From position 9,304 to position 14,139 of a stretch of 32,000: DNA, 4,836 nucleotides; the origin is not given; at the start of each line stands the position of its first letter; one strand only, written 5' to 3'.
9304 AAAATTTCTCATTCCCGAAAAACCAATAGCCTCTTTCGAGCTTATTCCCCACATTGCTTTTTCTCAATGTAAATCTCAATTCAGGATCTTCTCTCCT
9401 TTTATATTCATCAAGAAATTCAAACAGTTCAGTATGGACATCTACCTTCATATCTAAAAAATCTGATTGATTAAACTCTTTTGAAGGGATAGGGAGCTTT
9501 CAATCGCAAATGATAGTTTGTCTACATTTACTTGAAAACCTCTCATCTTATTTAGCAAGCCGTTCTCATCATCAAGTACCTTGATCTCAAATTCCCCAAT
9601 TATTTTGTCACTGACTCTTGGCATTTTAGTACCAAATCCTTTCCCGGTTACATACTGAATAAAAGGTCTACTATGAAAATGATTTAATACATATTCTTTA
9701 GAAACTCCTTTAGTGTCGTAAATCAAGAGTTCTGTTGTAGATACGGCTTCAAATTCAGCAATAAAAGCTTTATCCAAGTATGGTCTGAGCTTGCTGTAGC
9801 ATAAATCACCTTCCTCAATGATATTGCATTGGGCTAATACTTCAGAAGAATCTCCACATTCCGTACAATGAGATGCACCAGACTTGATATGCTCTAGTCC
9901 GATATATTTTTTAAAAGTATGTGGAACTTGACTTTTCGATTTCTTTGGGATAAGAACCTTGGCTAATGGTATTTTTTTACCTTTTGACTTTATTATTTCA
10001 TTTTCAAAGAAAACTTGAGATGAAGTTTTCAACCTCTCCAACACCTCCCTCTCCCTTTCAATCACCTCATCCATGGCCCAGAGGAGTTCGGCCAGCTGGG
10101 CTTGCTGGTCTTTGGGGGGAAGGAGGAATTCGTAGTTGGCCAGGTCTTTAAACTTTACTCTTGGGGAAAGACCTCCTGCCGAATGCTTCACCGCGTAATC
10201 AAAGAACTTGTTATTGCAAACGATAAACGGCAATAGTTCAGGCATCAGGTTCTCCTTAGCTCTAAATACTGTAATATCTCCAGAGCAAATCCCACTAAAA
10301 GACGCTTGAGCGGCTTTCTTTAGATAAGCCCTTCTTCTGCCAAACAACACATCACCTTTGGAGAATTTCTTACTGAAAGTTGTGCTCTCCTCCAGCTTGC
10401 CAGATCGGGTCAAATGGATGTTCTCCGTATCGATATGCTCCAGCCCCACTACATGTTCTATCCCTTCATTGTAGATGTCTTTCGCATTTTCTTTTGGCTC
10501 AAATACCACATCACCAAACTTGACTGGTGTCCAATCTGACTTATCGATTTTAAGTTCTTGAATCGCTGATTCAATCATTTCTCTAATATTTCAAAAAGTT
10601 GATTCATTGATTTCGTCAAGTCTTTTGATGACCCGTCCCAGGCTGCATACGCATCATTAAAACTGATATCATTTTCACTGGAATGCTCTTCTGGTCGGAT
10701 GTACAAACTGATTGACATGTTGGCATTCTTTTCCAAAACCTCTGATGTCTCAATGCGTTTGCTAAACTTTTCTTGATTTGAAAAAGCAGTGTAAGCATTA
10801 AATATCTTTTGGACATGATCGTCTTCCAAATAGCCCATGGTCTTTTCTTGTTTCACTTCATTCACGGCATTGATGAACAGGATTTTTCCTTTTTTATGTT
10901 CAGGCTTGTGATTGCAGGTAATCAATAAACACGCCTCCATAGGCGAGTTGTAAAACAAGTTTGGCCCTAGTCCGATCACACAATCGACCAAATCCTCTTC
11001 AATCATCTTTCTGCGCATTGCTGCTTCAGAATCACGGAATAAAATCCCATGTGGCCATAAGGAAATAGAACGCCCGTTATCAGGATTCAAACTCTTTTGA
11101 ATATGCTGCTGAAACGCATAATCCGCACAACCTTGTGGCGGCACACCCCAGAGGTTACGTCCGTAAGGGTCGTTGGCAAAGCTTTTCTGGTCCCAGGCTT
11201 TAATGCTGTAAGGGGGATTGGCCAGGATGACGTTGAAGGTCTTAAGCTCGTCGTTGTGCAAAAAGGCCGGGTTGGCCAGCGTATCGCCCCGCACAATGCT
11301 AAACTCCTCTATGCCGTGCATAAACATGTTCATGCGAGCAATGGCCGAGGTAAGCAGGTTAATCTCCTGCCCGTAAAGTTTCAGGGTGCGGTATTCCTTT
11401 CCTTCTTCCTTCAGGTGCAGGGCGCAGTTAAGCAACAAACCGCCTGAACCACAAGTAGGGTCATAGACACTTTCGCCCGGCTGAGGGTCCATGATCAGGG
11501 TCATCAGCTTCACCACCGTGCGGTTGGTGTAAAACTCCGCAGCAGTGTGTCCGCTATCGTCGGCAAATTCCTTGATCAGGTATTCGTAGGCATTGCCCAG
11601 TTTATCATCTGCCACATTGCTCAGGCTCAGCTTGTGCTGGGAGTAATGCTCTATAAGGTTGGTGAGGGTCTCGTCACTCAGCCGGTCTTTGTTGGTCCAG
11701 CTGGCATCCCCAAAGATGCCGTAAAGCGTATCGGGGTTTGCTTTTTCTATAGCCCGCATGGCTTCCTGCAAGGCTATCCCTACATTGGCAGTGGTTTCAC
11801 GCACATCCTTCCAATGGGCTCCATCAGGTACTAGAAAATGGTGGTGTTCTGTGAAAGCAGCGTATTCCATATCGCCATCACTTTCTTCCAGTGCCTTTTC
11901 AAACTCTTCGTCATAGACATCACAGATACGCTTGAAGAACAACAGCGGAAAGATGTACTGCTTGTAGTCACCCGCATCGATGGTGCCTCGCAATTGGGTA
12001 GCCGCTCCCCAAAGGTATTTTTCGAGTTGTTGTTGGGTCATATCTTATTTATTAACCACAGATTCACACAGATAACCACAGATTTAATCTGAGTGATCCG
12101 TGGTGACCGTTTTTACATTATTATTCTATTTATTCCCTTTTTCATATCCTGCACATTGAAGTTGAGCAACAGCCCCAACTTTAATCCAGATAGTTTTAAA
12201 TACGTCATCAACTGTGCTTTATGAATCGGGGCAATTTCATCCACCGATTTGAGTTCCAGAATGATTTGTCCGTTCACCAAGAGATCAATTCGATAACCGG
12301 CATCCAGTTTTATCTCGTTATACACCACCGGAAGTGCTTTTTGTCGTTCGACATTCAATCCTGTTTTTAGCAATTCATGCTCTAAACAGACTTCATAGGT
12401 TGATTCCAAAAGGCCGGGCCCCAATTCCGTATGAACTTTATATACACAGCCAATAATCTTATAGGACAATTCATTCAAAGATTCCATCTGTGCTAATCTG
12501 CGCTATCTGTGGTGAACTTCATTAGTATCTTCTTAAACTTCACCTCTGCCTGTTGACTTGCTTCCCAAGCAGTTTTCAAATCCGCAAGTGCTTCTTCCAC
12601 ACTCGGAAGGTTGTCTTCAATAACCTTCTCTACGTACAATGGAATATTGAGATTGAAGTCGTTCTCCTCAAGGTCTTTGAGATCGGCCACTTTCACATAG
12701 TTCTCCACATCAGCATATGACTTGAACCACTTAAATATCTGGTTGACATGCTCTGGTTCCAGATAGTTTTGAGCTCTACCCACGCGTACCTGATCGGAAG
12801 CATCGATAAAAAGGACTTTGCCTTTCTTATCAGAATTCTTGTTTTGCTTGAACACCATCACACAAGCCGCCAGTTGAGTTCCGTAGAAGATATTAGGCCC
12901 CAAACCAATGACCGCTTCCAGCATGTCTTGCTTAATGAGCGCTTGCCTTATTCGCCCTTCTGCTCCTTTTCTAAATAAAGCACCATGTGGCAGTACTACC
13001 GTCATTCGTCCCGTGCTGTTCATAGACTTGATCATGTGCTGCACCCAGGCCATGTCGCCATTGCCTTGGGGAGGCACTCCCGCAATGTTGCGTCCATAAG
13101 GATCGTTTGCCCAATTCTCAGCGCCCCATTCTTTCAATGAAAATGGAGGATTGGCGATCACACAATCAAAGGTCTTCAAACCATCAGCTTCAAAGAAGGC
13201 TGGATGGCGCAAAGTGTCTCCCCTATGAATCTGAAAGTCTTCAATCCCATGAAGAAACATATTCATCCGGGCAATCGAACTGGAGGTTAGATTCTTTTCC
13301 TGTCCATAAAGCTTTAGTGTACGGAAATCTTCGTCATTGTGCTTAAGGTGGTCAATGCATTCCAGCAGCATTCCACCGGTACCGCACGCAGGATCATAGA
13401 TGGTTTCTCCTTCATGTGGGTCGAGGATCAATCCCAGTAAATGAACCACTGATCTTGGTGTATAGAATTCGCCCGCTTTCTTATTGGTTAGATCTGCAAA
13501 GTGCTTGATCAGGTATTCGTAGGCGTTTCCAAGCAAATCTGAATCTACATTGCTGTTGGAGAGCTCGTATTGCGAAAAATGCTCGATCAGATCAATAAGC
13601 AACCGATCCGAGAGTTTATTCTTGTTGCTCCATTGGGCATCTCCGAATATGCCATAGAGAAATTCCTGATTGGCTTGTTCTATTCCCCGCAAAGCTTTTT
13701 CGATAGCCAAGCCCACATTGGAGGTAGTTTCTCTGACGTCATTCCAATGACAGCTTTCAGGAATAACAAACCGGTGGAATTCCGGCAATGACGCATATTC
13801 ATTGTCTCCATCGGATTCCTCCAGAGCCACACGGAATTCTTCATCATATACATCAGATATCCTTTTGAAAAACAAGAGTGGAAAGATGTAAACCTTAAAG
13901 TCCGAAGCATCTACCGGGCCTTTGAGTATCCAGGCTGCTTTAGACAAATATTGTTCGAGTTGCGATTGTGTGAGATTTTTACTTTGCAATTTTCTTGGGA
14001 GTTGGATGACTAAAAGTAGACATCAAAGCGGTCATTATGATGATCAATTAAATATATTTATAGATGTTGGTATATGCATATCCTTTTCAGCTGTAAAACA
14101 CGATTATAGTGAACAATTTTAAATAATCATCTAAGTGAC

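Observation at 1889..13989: Type I R-M operon used as a scaffold for several nested accessory modules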

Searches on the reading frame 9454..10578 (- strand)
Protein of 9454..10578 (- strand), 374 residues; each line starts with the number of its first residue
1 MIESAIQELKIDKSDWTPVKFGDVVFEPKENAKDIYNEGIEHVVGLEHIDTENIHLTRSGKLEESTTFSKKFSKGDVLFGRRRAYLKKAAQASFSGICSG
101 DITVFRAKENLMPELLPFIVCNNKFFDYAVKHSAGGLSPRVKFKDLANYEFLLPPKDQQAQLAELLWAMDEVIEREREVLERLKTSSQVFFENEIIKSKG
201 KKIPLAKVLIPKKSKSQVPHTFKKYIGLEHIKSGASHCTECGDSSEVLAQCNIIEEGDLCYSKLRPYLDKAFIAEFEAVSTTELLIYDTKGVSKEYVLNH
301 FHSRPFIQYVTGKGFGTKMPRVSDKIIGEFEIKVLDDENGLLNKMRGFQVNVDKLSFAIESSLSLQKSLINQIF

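Call 3: search_protein_families(library=pfam, proteins=[window:9454-10578:-], max_evalue=0.01)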
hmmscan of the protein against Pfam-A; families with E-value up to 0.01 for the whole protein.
window:9454-10578:- (374 aa): 1 family
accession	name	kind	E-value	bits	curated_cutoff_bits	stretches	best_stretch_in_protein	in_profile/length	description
PF01420.25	Methylase_S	-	7.4e-08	33.2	22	1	14-184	2-167/168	Type I restriction modification DNA specificity domain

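Call 4: search_protein_families(library=padloc, proteins=[window:9454-10578:-], max_evalue=0.01)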
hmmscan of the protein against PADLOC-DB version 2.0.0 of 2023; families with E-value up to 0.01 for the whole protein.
window:9454-10578:- (374 aa): 76 families (the best 25 are shown)
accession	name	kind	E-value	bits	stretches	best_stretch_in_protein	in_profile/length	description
PDLC03065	Specificity_I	-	3.6e-105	350.3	2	8-186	5-183/363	Type I specificity subunit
PDLC03100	Specificity_I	-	5.1e-84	281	2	13-209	7-205/392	Type I specificity subunit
PDLC03038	MTase_I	-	8e-41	137.8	2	12-180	514-682/896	Type I methyltransferase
PDLC03103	Specificity_I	-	4.7e-37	126.6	2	16-199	10-196/392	Type I specificity subunit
PDLC03069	Specificity_I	-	1.3e-33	114.7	2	16-208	1-198/387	Type I specificity subunit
PDLC03074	Specificity_I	-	6.9e-32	109.2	2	16-214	27-235/408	Type I specificity subunit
PDLC03194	Specificity_I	-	3.5e-30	103.3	2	11-173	196-361/391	Type I specificity subunit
PDLC03088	Specificity_I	-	4.7e-30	102.8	2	14-185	3-177/649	Type I specificity subunit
PDLC03083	Specificity_I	-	3.5e-26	89.5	2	210-333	534-654/717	Type I specificity subunit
PDLC03079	Specificity_I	-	5.1e-24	83.2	2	11-184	243-425/470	Type I specificity subunit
PDLC03168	Specificity_I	-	2.4e-21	74.7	2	27-159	271-404/459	Type I specificity subunit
PDLC03130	Specificity_I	-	1.7e-19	68.4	2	60-194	46-181/442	Type I specificity subunit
PDLC03178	Specificity_I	-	3.7e-18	64.1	1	13-185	216-400/411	Type I specificity subunit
PDLC03127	Specificity_I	-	6.3e-18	62.8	2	15-185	12-188/571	Type I specificity subunit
PDLC03099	Specificity_I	-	9.5e-18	62.5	2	14-192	3-166/405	Type I specificity subunit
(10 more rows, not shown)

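Call 40: search_solved_structures(query=window:9454-10578:-, max_evalue=0.001)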
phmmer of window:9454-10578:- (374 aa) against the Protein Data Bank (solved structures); distinct sequences matched with E-value up to 0.001: 4.
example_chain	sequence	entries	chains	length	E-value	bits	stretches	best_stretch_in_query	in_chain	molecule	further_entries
7vru_C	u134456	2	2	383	6e-27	98.1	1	15-191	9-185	Site-specific DNA recognition subunit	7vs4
1yf2_A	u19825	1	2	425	3e-09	39.8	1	27-185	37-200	Type I restriction-modification enzyme, S subunit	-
5ybb_D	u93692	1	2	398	1e-06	31.5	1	70-188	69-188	Restriction endonuclease S subunits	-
3okg_A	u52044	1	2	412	1.1e-06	31.3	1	70-188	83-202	Restriction endonuclease S subunits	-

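Call 44: search_protein_families(library=ncbifam, proteins=[window:9454-10578:-], max_evalue=0.001)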
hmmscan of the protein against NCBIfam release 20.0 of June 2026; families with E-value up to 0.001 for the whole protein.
window:9454-10578:- (374 aa): 0 families

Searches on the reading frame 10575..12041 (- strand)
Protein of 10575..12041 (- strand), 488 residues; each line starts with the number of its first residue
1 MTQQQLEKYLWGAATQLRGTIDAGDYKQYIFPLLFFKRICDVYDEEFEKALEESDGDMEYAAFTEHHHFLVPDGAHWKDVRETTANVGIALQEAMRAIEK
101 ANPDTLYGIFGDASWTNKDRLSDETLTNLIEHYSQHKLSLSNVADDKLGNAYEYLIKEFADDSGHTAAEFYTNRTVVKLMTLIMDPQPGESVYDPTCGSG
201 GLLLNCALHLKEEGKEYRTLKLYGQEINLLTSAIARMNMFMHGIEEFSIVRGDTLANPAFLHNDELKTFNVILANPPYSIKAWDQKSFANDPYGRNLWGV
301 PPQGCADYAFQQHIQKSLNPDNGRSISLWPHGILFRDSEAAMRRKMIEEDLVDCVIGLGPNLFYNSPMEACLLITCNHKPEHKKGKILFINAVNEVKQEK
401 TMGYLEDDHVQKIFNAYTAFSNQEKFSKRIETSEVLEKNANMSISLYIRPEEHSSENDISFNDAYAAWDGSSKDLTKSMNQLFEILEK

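Call 3: search_protein_families(library=pfam, proteins=[window:10575-12041:-], max_evalue=0.01)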
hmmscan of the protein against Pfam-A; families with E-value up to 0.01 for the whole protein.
window:10575-12041:- (488 aa): 4 families
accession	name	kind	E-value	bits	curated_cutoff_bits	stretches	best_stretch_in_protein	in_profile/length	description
PF02384.22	N6_Mtase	-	6e-85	285.7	20.4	1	145-454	3-309/311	N-6 DNA Methylase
PF12161.14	HsdM_N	-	8.1e-24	85.2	24.5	1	6-132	1-134/135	HsdM N-terminal domain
PF01170.24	UPF0020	-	2.3e-06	27.9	22.3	1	180-286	20-139/197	RMKL-like, methyltransferase domain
PF07669.17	Eco57I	-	0.00074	20.1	25.3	1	245-352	48-159/171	Eco57I restriction-modification methylase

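Call 4: search_protein_families(library=padloc, proteins=[window:10575-12041:-], max_evalue=0.01)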
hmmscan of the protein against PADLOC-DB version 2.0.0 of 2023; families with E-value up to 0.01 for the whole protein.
window:10575-12041:- (488 aa): 37 families (the best 25 are shown)
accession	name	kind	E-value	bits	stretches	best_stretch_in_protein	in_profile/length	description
PDLC03039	MTase_I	-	3.5e-215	714.3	1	2-487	3-491/708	Type I methyltransferase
PDLC03038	MTase_I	-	3.4e-209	694.9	1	1-479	4-486/896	Type I methyltransferase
PDLC03031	MTase_I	-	9.6e-107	356.2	1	1-449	3-485/834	Type I methyltransferase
PDLC03027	MTase_I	-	1.7e-95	319.2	1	3-461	5-450/810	Type I methyltransferase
PDLC03022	MTase_I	-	2e-90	302.3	1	1-459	1-485/857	Type I methyltransferase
PDLC03028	MTase_I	-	6.2e-77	257.7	1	3-450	726-1192/1236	Type I methyltransferase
PDLC03032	MTase_I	-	4.9e-66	221.5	1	5-459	7-450/1001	Type I methyltransferase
PDLC03019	MTase_I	-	1.3e-63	213.6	1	6-421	8-423/932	Type I methyltransferase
PDLC03029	MTase_I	-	7.1e-54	181.4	1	2-432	5-462/661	Type I methyltransferase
PDLC03035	MTase_I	-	6e-50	168.5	1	2-397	6-407/653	Type I methyltransferase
PDLC04134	mad2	-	3.6e-46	156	1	2-424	137-491/492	mads_2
PDLC03021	MTase_I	-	3.9e-46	155.9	1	33-487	32-490/491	Type I methyltransferase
PDLC03240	MTase_II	-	1.7e-43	147.2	1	5-453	7-471/511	Type II methyltransferase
PDLC03020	MTase_I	-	1.1e-42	144.7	2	146-365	163-393/410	Type I methyltransferase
PDLC03026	MTase_I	-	3.7e-41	139.8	1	1-483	1-471/487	Type I methyltransferase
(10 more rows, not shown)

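Call 38: search_solved_structures(query=window:10575-12041:-, max_evalue=1e-20)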
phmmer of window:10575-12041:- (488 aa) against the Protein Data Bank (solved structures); distinct sequences matched with E-value up to 1e-20: 6.
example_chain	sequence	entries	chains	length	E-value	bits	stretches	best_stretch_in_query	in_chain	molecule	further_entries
7vru_B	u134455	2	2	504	2.7e-188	630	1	3-486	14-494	Site-specific DNA-methyltransferase (adenine-specific)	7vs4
7vru_A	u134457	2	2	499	1.2e-130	439.9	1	4-465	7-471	Site-specific DNA-methyltransferase (adenine-specific)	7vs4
3lkd_A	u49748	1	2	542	1.4e-60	208.8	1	2-453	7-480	Type I restriction-modification system methyltransferase subunit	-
7bst_D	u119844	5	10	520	6.1e-48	167.2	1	4-460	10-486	Type I restriction enzyme EcoR124II M protein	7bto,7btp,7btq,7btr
3khk_A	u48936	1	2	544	9.8e-41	143.4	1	85-419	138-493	Type I restriction-modification system methylation subunit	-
5ybb_A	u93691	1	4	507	1e-22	83.9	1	148-365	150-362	Type I restriction-modification system methyltransferase subunit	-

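Call 44: search_protein_families(library=ncbifam, proteins=[window:10575-12041:-], max_evalue=0.001)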
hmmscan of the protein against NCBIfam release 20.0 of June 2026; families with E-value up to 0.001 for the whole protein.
window:10575-12041:- (488 aa): 6 families
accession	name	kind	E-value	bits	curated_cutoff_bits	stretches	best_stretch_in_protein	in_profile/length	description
TIGR00497.1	hsdM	equivalog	3e-65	220.9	242.75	2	124-460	155-498/515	type I restriction-modification system subunit M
NF047738.1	antiphage_MADS2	equivalog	2e-15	56.1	720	1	120-214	268-357/654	methylation-associated defense system DNA methyltransferase MAD2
TIGR03534.1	RF_mod_PrmC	equivalog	1.6e-08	34.4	199.1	1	176-283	76-170/253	peptide chain release factor N(5)-glutamine methyltransferase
NF033452.1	BREX_1_MTaseX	exception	5.4e-05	21.2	500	1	268-428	507-665/1210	BREX-1 system adenine-specific DNA-methyltransferase PglX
TIGR01177.1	TIGR01177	hypoth_equivalog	8.5e-05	22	316.55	1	187-284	181-264/330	TIGR01177 family methyltransferase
NF040721.1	Trm14_Arch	equivalog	0.00039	19.6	280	0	174-282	177-303/370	tRNA (guanine(6)-N2)-methyltransferase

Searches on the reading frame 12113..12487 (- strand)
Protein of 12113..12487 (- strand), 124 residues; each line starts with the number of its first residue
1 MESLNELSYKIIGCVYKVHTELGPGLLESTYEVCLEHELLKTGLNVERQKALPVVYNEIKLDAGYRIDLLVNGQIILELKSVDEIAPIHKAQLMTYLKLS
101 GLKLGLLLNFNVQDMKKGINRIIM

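Call 3: search_protein_families(library=pfam, proteins=[window:12113-12487:-], max_evalue=0.01)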
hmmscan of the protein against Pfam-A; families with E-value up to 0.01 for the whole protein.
window:12113-12487:- (124 aa): 2 families
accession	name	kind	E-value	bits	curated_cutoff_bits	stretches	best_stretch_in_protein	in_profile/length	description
PF13366.12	PDDEXK_3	-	6.3e-45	152.7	22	1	6-122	2-117/117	PD-(D/E)XK nuclease superfamily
PF01930.23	Cas_Cas4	-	0.0044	17.6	22.7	1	36-98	27-90/160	Domain of unknown function DUF83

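Call 4: search_protein_families(library=padloc, proteins=[window:12113-12487:-], max_evalue=0.01)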
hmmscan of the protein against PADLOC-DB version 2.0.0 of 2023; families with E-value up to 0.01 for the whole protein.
window:12113-12487:- (124 aa): 3 families
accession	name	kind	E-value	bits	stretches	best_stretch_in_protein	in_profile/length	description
PDLC01771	Cas4b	-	0.00063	18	1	37-98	32-90/162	-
PDLC01611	Cas4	-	0.0012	17.2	1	38-99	29-89/158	"CAS-I,CAS-II,CAS-III,CAS-IV,CAS-V,CAS-VI; acquisition_associated"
PDLC04597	PDC-M36A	-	0.004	14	1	70-114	356-400/457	-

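Call 44: search_protein_families(library=ncbifam, proteins=[window:12113-12487:-], max_evalue=0.001)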
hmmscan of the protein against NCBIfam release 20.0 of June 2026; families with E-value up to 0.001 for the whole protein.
window:12113-12487:- (124 aa): 1 family
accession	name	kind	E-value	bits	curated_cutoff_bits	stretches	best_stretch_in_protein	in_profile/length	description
TIGR04256.1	GxxExxY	subfamily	1.9e-46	157.2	35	1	6-123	1-116/116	GxxExxY protein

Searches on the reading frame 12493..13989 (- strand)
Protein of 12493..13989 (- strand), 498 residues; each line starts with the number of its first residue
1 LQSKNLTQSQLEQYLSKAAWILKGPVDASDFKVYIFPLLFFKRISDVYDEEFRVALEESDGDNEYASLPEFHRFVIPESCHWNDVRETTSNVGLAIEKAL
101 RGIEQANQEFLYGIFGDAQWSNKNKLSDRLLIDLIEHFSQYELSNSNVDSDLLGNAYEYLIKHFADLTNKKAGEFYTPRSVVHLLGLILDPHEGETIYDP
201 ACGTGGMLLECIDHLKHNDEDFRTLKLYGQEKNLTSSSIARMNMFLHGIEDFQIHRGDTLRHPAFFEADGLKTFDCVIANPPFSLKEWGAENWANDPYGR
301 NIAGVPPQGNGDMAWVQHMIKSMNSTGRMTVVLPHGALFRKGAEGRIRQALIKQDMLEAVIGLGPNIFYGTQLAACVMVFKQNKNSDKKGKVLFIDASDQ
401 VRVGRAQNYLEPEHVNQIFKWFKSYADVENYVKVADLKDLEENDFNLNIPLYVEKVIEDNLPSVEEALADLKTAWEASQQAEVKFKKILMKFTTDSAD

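Call 3: search_protein_families(library=pfam, proteins=[window:12493-13989:-], max_evalue=0.01)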
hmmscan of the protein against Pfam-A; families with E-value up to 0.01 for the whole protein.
window:12493-13989:- (498 aa): 5 families
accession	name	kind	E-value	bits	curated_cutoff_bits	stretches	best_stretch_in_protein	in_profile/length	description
PF02384.22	N6_Mtase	-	8.4e-104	347.7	20.4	1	149-455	2-305/311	N-6 DNA Methylase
PF12161.14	HsdM_N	-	2e-20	74.2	24.5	1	11-138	1-135/135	HsdM N-terminal domain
PF07669.17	Eco57I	-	2.4e-05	25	25.3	1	243-363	40-165/171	Eco57I restriction-modification methylase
PF01170.24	UPF0020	-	0.00012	22.3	22.3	1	190-283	25-131/197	RMKL-like, methyltransferase domain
PF13847.12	Methyltransf_31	-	0.0029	17.7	27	1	192-280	2-81/145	Methyltransferase domain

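Call 4: search_protein_families(library=padloc, proteins=[window:12493-13989:-], max_evalue=0.01)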
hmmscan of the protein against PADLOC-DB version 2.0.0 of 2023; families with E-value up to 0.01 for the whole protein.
window:12493-13989:- (498 aa): 49 families (the best 25 are shown)
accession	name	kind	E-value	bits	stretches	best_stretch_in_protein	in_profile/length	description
PDLC03039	MTase_I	-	2e-164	546.5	1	6-456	2-452/708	Type I methyltransferase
PDLC03038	MTase_I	-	1.5e-161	537.3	1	5-477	3-477/896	Type I methyltransferase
PDLC03031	MTase_I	-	7e-131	436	1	5-460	2-491/834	Type I methyltransferase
PDLC03027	MTase_I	-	4e-110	367.6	1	8-465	5-449/810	Type I methyltransferase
PDLC03022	MTase_I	-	2e-103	345.4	1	6-457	1-478/857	Type I methyltransferase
PDLC03032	MTase_I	-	3.3e-81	271.7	1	8-467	5-453/1001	Type I methyltransferase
PDLC03028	MTase_I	-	1.2e-80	270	1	4-489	722-1226/1236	Type I methyltransferase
PDLC03019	MTase_I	-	3.5e-66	222.2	1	11-473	8-479/932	Type I methyltransferase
PDLC03035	MTase_I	-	3.1e-62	209.1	1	90-401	99-406/653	Type I methyltransferase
PDLC03029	MTase_I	-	8.4e-62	207.5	1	8-467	6-493/661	Type I methyltransferase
PDLC03021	MTase_I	-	3.3e-59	199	1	39-489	33-489/491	Type I methyltransferase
PDLC03240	MTase_II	-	4.2e-56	188.8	1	10-475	7-489/511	Type II methyltransferase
PDLC03026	MTase_I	-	1.4e-51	174.2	1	75-427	49-402/487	Type I methyltransferase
PDLC04134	mad2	-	1.8e-49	166.9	1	6-426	136-488/492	mads_2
PDLC03020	MTase_I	-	8.7e-41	138.4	1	146-371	158-394/410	Type I methyltransferase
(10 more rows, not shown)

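Call 39: search_solved_structures(query=window:12493-13989:-, max_evalue=1e-20)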
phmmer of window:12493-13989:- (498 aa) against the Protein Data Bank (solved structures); distinct sequences matched with E-value up to 1e-20: 10.
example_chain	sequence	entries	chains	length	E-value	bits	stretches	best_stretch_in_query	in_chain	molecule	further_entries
7vru_A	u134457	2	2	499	3e-168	563.5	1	9-491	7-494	Site-specific DNA-methyltransferase (adenine-specific)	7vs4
7vru_B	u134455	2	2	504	2e-149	501.4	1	2-479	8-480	Site-specific DNA-methyltransferase (adenine-specific)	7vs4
3lkd_A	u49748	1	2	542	1.8e-66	227.8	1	149-472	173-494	Type I restriction-modification system methyltransferase subunit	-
7bst_D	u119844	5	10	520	5e-58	200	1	9-477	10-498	Type I restriction enzyme EcoR124II M protein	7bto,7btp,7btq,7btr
3khk_A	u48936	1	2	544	2.4e-50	174.6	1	90-455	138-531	Type I restriction-modification system methylation subunit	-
2okc_A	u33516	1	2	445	4.8e-30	107.7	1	148-426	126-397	Type I restriction enzyme StySJI M protein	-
3ufb_A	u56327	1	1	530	6e-29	104.1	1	125-384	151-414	Type I restriction-modification system methyltransferase subunit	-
5ybb_A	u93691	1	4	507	6.4e-29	104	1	146-390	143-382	Type I restriction-modification system methyltransferase subunit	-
2y7c_B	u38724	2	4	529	9.1e-22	80.4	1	76-382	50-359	TYPE I RESTRICTION ENZYME ECOKI M PROTEIN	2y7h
2ar0_A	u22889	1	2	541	9.7e-22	80.3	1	76-382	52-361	Type I restriction enzyme EcoKI M protein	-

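Call 44: search_protein_families(library=ncbifam, proteins=[window:12493-13989:-], max_evalue=0.001)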
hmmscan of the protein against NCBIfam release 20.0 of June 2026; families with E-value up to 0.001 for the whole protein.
window:12493-13989:- (498 aa): 6 families
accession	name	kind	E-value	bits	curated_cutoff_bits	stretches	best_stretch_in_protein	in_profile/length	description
TIGR00497.1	hsdM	equivalog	1.8e-67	228.2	242.75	1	82-456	103-489/515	type I restriction-modification system subunit M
NF047738.1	antiphage_MADS2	equivalog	1.4e-23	83.1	720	1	122-220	265-358/654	methylation-associated defense system DNA methyltransferase MAD2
TIGR02987.1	met_A_Alw26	exception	1e-06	27.8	353.5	1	170-284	1-123/523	Alw26I/Eco31I/Esp3I family type II restriction adenine-specific DNA-methyltransferase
NF033452.1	BREX_1_MTaseX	exception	4.7e-06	24.7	500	1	273-401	507-635/1210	BREX-1 system adenine-specific DNA-methyltransferase PglX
TIGR03534.1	RF_mod_PrmC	equivalog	4.4e-05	23.1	199.1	1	191-283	86-166/253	peptide chain release factor N(5)-glutamine methyltransferase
TIGR01177.1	TIGR01177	hypoth_equivalog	0.00042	19.7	316.55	0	192-283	181-258/330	TIGR01177 family methyltransferase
